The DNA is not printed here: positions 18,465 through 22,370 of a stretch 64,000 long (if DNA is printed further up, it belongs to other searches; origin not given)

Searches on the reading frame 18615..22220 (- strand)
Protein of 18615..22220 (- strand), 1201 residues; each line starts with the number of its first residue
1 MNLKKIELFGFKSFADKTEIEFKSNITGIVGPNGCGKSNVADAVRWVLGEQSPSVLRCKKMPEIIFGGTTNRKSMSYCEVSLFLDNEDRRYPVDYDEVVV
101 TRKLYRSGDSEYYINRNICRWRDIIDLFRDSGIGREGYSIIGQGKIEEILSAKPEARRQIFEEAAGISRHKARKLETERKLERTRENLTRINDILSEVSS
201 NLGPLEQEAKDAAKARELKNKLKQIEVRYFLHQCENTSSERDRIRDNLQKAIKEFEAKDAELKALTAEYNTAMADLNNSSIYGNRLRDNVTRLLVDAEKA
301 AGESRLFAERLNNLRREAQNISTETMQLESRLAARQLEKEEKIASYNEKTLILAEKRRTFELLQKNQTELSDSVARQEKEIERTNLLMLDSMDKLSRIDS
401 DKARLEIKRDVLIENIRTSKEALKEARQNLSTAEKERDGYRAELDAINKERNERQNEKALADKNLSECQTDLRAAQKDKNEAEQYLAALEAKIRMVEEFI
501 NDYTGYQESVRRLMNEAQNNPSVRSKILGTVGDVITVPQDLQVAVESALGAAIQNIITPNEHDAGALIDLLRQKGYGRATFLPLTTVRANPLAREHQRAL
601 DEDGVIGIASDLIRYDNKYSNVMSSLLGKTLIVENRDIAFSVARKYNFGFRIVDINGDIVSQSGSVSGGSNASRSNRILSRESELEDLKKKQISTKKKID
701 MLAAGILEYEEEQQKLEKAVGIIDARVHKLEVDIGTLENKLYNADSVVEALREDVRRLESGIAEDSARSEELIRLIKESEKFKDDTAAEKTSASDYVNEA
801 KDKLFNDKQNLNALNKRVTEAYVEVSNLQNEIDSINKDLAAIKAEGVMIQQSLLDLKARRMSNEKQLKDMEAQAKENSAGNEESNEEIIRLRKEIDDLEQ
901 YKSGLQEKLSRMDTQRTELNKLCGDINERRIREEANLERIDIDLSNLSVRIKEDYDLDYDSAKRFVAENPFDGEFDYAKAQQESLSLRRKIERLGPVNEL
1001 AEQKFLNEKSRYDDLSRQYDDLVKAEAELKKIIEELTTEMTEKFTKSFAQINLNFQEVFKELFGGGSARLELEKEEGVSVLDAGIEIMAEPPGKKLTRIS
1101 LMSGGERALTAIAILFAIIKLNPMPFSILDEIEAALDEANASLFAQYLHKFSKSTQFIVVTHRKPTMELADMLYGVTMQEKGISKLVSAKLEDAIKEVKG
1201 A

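Call 16: search_protein_families(library=pfam, proteins=[window:18615-22220:-], max_evalue=0.01)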
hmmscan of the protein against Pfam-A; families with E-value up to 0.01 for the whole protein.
window:18615-22220:- (1201 aa): 7 families
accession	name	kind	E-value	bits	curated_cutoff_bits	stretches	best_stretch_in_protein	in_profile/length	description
PF02463.25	SMC_N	-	1.5e-71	240.7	40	1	3-1185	2-220/220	RecF/RecN/SMC N terminal domain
PF06470.18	SMC_hinge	-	6.4e-28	97.9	22.5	1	525-639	2-112/116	SMC proteins Flexible Hinge Domain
PF13304.12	AAA_21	-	4.6e-10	40.5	27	2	924-1162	65-298/304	AAA domain, putative AbiEii toxin, Type IV TA system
PF13476.12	AAA_23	-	2.1e-05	25.7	27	1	5-226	1-197/201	AAA domain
PF08614.16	ATG16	-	4.1e-05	24.3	33.7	1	788-907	58-179/200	Autophagy protein 16 (ATG16)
PF13555.12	AAA_29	-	7e-05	22.9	27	1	3-48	1-46/61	P-loop containing region of AAA domain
PF12795.12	MscS_porin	-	0.00039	20.5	34.4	1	412-520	28-135/238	Mechanosensitive ion channel porin domain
